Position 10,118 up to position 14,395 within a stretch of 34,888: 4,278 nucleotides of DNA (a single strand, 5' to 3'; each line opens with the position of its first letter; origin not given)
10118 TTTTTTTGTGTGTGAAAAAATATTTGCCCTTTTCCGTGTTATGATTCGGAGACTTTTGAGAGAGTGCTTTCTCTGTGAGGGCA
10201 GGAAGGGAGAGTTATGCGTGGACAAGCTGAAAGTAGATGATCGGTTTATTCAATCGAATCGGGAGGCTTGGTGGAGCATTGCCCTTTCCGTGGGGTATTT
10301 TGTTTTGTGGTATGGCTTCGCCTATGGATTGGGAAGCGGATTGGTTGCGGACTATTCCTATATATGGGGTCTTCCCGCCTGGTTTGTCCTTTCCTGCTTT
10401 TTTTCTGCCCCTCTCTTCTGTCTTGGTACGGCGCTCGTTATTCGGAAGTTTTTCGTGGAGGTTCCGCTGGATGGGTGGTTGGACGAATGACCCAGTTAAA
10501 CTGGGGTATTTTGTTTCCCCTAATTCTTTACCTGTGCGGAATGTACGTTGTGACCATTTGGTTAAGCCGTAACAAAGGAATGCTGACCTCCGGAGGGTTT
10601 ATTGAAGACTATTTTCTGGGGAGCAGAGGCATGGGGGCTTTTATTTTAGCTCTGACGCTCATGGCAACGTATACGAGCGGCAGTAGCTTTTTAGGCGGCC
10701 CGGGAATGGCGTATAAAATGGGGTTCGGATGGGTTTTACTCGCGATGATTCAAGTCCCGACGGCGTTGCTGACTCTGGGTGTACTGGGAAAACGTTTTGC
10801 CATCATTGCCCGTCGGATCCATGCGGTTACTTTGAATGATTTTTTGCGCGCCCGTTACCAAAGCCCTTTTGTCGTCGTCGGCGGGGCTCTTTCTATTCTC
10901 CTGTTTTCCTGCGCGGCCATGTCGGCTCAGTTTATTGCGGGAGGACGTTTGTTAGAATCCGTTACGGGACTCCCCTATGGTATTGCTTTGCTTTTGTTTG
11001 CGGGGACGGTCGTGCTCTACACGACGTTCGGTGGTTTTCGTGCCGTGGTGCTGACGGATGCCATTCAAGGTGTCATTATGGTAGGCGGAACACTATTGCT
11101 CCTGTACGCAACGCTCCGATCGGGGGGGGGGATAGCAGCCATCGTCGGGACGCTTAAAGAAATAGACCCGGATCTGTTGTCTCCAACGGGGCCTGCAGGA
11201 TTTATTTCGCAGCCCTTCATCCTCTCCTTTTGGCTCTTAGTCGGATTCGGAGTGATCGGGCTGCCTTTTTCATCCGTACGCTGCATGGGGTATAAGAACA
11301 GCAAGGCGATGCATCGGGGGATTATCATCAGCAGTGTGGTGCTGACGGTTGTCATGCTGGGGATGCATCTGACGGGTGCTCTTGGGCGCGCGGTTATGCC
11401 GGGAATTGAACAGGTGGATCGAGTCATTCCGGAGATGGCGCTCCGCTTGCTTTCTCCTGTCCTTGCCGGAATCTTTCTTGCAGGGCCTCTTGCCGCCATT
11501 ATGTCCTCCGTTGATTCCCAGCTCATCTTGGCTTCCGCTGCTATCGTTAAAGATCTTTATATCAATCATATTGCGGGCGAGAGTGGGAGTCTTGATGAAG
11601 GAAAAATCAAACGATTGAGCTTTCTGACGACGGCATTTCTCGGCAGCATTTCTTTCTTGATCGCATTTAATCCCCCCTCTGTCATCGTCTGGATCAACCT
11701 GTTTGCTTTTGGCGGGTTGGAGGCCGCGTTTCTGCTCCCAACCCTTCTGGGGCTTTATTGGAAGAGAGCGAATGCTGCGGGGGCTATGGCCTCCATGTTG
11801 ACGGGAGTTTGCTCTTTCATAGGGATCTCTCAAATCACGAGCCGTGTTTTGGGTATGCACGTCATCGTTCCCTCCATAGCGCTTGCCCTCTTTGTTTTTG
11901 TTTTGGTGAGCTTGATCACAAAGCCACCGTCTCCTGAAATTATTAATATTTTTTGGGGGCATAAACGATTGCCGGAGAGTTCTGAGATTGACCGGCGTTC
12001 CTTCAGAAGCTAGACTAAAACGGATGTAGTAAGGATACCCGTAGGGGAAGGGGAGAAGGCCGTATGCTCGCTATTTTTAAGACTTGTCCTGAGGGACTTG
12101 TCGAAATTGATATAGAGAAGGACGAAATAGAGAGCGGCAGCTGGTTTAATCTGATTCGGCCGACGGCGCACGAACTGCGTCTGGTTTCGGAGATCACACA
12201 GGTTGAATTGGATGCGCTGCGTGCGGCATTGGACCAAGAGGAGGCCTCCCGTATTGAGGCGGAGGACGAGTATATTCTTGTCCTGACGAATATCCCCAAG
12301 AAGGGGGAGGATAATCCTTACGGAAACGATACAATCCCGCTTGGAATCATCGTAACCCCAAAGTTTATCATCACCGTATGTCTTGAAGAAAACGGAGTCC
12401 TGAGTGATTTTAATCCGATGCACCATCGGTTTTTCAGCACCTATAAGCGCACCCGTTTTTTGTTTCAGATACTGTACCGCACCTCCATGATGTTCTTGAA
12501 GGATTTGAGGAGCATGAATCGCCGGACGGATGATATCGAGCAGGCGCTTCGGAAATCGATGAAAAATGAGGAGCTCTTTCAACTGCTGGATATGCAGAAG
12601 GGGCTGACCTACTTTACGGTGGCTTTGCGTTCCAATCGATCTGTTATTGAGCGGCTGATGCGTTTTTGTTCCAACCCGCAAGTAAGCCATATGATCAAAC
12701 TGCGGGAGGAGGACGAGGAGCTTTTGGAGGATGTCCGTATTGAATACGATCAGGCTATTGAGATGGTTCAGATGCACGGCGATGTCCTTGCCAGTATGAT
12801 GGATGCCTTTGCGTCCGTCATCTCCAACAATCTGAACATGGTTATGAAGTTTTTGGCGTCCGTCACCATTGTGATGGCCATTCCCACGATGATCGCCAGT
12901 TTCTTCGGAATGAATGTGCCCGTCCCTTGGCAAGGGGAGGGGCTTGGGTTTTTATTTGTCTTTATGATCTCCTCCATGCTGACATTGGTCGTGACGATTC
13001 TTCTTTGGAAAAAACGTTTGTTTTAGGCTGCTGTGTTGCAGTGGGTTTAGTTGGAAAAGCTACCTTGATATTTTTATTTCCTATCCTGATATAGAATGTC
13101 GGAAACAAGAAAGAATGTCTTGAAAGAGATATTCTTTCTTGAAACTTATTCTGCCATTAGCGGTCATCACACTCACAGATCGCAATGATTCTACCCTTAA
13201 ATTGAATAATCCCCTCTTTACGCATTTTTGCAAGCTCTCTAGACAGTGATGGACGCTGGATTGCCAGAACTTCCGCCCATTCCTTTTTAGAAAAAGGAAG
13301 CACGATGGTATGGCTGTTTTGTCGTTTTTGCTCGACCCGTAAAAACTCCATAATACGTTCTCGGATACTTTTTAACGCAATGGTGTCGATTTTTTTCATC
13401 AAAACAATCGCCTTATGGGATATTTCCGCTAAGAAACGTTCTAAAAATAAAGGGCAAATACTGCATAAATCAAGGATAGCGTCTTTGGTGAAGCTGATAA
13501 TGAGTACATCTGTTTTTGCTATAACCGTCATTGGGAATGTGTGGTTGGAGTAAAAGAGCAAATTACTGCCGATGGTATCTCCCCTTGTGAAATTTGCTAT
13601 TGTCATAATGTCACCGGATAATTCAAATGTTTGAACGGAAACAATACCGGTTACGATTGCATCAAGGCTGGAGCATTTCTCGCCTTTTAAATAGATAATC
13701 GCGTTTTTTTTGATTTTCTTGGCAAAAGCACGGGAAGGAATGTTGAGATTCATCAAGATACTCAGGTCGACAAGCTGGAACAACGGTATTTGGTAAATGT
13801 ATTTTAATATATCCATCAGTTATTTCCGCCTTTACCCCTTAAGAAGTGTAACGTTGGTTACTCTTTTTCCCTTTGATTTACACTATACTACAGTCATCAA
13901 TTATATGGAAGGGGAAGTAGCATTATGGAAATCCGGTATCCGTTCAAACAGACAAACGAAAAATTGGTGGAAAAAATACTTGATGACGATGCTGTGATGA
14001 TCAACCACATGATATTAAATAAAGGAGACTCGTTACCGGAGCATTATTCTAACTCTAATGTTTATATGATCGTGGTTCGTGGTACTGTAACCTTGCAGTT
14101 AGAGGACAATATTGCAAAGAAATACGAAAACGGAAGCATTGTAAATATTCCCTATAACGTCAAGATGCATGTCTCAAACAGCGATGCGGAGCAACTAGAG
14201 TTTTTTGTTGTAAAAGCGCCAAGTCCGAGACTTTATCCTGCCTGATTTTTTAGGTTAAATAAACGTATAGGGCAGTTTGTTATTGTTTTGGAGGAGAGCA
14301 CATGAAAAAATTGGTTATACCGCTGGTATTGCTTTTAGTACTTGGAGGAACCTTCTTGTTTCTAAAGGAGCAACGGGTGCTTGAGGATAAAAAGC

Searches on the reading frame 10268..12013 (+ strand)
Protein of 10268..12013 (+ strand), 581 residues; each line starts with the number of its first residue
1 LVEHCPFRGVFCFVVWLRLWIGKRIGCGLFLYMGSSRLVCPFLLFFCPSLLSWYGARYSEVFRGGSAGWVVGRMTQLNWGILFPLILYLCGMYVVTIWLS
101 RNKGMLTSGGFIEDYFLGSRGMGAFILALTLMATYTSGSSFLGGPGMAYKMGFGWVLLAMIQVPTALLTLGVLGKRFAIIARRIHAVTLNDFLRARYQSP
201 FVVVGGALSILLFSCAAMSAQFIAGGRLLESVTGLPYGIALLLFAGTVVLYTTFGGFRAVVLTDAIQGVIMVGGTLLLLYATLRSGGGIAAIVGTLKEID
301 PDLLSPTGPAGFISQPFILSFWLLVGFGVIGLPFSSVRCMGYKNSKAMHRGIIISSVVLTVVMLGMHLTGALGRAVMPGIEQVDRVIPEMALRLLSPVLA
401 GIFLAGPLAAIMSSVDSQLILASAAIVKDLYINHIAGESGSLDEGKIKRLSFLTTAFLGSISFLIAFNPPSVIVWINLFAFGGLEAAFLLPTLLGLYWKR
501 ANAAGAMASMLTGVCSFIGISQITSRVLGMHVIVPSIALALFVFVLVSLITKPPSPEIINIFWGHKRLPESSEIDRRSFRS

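Call 7: search_protein_families(library=pfam, proteins=[window:10268-12013:+], max_evalue=0.001)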
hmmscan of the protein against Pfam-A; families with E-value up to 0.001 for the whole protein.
window:10268-12013:+ (581 aa): 1 family
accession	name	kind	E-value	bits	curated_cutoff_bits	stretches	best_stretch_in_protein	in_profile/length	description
PF00474.23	SSF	-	1.1e-100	337.8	22.8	1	115-513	1-406/406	Sodium:solute symporter family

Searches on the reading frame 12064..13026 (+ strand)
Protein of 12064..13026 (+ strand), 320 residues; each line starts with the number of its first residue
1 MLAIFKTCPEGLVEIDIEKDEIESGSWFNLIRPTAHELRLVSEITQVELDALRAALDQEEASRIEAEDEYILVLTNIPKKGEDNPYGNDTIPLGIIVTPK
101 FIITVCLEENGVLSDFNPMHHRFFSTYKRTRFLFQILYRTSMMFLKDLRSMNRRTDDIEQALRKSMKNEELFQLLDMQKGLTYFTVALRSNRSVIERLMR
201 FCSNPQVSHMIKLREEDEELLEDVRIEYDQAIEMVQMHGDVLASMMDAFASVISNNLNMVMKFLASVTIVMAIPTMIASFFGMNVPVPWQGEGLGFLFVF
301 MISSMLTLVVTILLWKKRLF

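Call 7: search_protein_families(library=pfam, proteins=[window:12064-13026:+], max_evalue=0.001)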
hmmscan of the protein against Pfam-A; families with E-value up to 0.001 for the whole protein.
window:12064-13026:+ (320 aa): 1 family
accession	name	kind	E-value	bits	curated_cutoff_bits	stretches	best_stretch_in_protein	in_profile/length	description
PF01544.23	CorA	-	5.3e-48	164.3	27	1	25-317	4-291/292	CorA-like Mg2+ transporter protein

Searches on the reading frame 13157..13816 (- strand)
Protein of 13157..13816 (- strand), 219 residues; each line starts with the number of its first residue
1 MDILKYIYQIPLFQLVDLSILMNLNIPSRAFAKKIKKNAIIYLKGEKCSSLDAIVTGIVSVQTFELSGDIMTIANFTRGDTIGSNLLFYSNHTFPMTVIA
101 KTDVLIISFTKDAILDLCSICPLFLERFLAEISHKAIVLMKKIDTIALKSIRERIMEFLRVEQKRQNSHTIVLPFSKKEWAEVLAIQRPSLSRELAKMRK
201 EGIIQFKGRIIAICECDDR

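Call 7: search_protein_families(library=pfam, proteins=[window:13157-13816:-], max_evalue=0.001)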
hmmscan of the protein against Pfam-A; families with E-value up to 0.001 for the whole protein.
window:13157-13816:- (219 aa): 2 families
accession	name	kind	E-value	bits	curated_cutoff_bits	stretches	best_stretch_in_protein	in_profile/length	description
PF00027.35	cNMP_binding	-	7.6e-13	48.7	27.5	1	33-119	2-87/89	Cyclic nucleotide-binding domain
PF13545.12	HTH_Crp_2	-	1.2e-11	44.8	27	1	153-213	1-61/70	Crp-like helix-turn-helix domain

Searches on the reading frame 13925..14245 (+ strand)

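Call 7: search_protein_families(library=pfam, proteins=[window:13925-14245:+], max_evalue=0.001)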
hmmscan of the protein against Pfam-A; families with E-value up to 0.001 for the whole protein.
window:13925-14245:+ (106 aa): 1 family
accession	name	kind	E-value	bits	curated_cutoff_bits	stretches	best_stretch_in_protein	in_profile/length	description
PF07883.17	Cupin_2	-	1.1e-05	25.4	27.2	1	28-96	2-69/70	Cupin domain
